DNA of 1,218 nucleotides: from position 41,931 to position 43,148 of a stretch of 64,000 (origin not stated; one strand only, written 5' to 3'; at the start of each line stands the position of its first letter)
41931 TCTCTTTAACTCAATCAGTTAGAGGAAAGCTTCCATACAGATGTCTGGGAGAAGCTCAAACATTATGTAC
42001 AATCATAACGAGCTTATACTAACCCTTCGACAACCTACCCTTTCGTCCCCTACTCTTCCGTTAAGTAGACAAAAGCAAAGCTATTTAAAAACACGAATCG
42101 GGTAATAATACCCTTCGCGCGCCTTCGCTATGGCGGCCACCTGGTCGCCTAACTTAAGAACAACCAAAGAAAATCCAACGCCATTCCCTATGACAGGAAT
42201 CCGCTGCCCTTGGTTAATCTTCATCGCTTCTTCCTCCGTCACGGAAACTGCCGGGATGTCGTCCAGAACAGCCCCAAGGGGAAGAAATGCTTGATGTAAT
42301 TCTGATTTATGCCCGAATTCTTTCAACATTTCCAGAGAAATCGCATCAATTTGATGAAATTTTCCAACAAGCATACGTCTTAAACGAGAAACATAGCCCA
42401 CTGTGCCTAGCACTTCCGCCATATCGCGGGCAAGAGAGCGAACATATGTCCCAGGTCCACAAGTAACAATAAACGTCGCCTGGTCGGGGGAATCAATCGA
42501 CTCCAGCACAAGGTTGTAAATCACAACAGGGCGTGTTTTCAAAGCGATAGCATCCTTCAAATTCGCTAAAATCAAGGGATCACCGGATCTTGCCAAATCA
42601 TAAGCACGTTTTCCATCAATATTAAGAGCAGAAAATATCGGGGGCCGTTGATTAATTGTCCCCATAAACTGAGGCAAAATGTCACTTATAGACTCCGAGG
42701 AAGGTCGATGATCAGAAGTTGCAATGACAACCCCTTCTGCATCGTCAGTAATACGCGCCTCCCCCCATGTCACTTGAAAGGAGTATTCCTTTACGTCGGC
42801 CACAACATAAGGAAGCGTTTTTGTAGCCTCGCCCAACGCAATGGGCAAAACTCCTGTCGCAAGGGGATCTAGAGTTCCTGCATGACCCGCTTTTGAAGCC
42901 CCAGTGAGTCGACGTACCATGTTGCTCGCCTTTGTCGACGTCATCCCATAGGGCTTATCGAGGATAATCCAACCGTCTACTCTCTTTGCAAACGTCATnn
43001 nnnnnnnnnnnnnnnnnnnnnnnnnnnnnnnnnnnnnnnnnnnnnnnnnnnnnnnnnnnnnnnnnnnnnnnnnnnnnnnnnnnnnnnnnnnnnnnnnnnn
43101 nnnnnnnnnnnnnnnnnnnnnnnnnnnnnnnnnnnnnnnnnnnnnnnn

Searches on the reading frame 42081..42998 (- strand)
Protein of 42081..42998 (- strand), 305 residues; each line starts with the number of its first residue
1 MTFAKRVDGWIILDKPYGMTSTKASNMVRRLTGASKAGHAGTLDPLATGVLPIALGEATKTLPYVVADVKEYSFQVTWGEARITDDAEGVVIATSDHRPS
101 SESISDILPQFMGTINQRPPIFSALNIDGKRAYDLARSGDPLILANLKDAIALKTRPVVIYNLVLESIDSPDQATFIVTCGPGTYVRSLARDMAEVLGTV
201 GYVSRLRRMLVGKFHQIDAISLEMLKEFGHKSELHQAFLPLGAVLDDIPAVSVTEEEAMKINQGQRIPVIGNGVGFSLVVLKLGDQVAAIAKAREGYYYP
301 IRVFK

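Call 15: search_protein_families(library=pfam, proteins=[window:42081-42998:-], max_evalue=0.00001)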
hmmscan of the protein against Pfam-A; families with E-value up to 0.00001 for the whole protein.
window:42081-42998:- (305 aa): 2 families
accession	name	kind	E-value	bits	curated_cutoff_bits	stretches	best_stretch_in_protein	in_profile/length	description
PF01509.24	TruB_N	-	9.2e-44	149.9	27.3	1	29-186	1-149/149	TruB family pseudouridylate synthase (N terminal domain)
PF16198.10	TruB_C_2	-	3e-09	37.3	29.3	1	187-245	1-65/66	tRNA pseudouridylate synthase B C-terminal domain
